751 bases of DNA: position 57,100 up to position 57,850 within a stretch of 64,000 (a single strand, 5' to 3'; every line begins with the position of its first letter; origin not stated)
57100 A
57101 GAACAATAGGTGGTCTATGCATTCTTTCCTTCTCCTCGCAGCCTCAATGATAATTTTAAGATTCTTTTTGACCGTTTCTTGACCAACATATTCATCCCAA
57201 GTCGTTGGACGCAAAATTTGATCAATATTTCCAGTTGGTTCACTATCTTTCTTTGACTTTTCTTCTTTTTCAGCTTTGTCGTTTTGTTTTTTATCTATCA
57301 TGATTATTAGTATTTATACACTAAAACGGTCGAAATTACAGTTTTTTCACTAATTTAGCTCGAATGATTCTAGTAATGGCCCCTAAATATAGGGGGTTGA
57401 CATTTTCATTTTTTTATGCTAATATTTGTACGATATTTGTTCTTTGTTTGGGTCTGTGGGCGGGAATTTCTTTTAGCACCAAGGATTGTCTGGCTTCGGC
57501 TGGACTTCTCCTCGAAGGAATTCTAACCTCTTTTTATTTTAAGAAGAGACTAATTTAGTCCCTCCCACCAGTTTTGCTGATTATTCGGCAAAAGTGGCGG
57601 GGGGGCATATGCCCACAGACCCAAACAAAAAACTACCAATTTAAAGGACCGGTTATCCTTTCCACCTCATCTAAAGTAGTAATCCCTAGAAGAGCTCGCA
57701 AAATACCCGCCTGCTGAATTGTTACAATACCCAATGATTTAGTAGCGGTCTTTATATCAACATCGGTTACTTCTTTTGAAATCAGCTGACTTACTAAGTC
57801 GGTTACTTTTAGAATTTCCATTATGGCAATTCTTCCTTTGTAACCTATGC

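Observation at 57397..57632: Second orphan consensus promoter driving a ~200-nt RNA closed by an 18-bp perfect terminal helix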

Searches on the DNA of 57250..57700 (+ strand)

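Call 4: search_rna_families(source=window, start=57250, end=57700, threshold=evalue, max_evalue=10, show_alignments=3)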
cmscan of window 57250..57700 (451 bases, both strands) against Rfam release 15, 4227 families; matches with E-value up to 10: 9.
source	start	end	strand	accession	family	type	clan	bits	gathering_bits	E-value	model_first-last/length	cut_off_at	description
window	57560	57605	+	RF00245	mir-19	Gene; miRNA;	CL00110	21.6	50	0.12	1-79/79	no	mir-19 microRNA precursor family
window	57357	57428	-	RF01171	snoR4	Gene; snRNA; snoRNA; CD-box;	-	18.3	60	5.7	1-80/80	no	Small nucleolar RNA snoR4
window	57560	57605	-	RF00245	mir-19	Gene; miRNA;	CL00110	17.9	50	1.1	1-79/79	no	mir-19 microRNA precursor family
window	57296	57344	+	RF01509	Afu_300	Gene; snRNA; snoRNA; CD-box;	-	17.3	40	0.74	1-91/91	no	A. fumigatus snoRNA Afu_300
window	57560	57605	+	RF04096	mir-4433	Gene; miRNA;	-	16.7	77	1.6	15-69/83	no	mir-4433 microRNA precursor family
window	57362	57445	+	RF02104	DLEU1_2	Gene; lncRNA;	-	15.2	100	6.3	242-344/344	no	Deleted in lymphocytic leukemia 1 conserved region 2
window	57562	57603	+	RF04133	MIR2646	Gene; miRNA;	-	13.9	245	1.4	1-256/256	no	MIR2646 microRNA precursor family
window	57560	57605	-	RF04096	mir-4433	Gene; miRNA;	-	13.8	77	9.5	15-69/83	no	mir-4433 microRNA precursor family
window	57250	57280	-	RF01306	sR52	Gene; snRNA; snoRNA; CD-box;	-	11.5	50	7.6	1-36/60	3'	Small nucleolar RNA sR52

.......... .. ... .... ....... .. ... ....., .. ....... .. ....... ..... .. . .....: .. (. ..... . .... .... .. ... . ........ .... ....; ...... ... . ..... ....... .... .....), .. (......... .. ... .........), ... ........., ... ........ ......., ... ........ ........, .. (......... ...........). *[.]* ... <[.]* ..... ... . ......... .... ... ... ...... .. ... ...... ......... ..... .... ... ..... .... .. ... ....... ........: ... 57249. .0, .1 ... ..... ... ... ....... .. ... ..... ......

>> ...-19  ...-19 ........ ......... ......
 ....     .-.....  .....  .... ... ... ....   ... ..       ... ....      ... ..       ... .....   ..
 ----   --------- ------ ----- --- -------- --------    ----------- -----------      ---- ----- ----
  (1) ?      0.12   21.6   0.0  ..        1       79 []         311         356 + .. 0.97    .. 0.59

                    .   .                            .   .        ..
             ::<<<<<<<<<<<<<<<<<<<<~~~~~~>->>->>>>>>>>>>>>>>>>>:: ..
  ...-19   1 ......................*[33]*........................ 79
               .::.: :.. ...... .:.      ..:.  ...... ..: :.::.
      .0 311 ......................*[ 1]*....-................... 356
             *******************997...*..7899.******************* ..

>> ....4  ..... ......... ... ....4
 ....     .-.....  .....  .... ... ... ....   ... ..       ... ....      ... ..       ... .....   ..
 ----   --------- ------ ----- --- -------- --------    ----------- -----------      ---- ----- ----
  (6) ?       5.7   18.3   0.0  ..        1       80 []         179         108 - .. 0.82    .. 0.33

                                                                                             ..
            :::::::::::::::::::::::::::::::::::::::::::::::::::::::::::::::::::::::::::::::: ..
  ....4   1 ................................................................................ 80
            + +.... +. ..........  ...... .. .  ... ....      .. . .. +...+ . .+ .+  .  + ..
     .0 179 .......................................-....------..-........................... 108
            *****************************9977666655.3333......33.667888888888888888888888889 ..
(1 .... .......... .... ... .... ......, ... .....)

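Call 42: build_rna_model(alignment_id=A1, structure=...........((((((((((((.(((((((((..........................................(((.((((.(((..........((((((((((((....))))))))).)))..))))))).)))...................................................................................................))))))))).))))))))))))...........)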
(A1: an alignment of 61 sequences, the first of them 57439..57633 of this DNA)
Model R1 built from alignment A1 (61 sequences, 271 columns); structure: as given.
model positions 160; base pairs 43; branch points 0; effective number of sequences 5.31; information 0.59 bits per position. Calibrated on 0.2 Mb of random sequence (short: E-values are rough).
structure used (alignment columns):
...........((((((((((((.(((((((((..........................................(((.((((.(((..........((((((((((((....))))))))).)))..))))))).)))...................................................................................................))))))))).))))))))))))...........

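Call 43: search_with_rna_model(model_id=R1, sources=[window, L003, L004, L007, L009, L010, L011, L012, L023, L041, L063, L078, L055, L054, L022, L062], max_evalue=1, show_alignments=3)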
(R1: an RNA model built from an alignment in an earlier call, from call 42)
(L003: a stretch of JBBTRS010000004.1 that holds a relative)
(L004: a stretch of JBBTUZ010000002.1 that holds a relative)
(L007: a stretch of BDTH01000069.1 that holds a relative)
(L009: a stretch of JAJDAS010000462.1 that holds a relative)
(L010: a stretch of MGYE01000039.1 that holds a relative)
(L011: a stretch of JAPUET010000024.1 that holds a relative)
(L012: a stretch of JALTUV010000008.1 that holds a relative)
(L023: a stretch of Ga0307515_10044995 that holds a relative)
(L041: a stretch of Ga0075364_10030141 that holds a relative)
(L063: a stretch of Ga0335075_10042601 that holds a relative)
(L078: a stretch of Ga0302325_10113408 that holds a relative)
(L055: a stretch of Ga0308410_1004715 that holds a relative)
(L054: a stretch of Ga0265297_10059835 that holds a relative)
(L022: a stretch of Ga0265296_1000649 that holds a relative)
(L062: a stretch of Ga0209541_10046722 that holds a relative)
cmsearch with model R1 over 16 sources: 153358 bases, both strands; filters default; matches with E-value up to 1: 9.
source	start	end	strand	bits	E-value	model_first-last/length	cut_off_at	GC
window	57440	57632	+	114.1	1.1e-21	1-160/160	no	0.45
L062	5077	5181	+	69.4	3e-12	1-108/160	3'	0.5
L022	1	113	+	54.3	4.5e-09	33-160/160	5'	0.45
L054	2382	2496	-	34.8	5.9e-05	1-160/160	no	0.49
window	57440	57632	-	32.8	0.00016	1-160/160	no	0.45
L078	3647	3689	+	30.8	0.00041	36-78/160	no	0.74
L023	206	237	+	25.5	0.0054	45-76/160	no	0.56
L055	807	839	+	24.4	0.0092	44-76/160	no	0.61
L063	6074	6106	-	20.1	0.074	44-76/160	no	0.73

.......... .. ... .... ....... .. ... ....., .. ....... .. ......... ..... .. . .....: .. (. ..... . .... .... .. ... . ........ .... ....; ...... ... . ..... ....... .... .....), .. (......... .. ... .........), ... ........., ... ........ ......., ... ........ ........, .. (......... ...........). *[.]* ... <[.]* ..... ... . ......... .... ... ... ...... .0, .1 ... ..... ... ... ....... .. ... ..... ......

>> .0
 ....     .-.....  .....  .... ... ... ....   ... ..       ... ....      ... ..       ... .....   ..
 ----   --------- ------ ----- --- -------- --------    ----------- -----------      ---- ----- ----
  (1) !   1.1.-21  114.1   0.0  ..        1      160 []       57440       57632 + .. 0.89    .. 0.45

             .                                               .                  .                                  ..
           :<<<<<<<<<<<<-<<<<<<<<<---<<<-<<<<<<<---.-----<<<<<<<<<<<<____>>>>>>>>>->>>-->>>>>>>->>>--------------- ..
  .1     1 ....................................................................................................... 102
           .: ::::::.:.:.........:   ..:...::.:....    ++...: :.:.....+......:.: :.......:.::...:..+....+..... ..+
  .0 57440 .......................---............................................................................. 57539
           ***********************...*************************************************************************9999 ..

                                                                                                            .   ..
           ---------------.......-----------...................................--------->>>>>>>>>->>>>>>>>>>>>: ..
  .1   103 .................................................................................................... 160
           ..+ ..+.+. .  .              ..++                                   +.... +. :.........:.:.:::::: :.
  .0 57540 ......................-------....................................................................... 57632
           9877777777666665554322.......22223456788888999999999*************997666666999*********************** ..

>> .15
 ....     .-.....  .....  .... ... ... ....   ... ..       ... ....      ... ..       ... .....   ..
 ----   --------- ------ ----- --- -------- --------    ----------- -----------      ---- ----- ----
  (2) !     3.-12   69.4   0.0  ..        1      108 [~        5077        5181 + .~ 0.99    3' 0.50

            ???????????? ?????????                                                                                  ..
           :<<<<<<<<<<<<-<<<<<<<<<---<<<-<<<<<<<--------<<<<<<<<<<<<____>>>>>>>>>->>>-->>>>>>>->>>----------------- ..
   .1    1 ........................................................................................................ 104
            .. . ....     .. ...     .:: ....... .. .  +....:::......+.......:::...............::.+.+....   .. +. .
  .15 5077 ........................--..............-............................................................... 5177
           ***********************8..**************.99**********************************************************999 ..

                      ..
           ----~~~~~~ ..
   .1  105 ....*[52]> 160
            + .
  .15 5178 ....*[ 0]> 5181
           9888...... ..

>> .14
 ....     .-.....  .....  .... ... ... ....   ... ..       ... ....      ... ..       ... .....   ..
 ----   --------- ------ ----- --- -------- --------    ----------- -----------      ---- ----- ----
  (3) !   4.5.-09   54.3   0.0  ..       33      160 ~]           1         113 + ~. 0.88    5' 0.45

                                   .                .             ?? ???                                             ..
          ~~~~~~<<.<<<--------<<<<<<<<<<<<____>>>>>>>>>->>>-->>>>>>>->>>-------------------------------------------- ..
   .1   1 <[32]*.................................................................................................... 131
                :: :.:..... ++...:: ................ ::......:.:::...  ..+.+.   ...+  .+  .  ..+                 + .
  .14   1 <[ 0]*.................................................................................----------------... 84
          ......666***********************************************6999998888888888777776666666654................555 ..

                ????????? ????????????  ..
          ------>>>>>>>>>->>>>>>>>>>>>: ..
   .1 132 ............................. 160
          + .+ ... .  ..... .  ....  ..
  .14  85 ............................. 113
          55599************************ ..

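Call 45: search_dna_similar(query=window:57430-57640:+, collection=phages, mode=distant, max_evalue=1, max_rows=8)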
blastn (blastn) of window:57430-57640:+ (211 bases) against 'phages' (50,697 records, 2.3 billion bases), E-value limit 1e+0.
Records with a match: 1; places in all: 1; records where one place covers at least 80% of the query: 0.
Best place of each record, by identity: 80-90% 1.
By first word of the organism name: ssRNA 1.
By host as written in the record: - 1.
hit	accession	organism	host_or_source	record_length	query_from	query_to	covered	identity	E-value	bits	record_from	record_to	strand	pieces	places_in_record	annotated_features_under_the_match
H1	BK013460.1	ssRNA phage Gerhypos.4_51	soil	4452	51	84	16%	83.8%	7e-1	39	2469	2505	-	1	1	Gerhypos.4_51_4: RNA-directed RNA polymerase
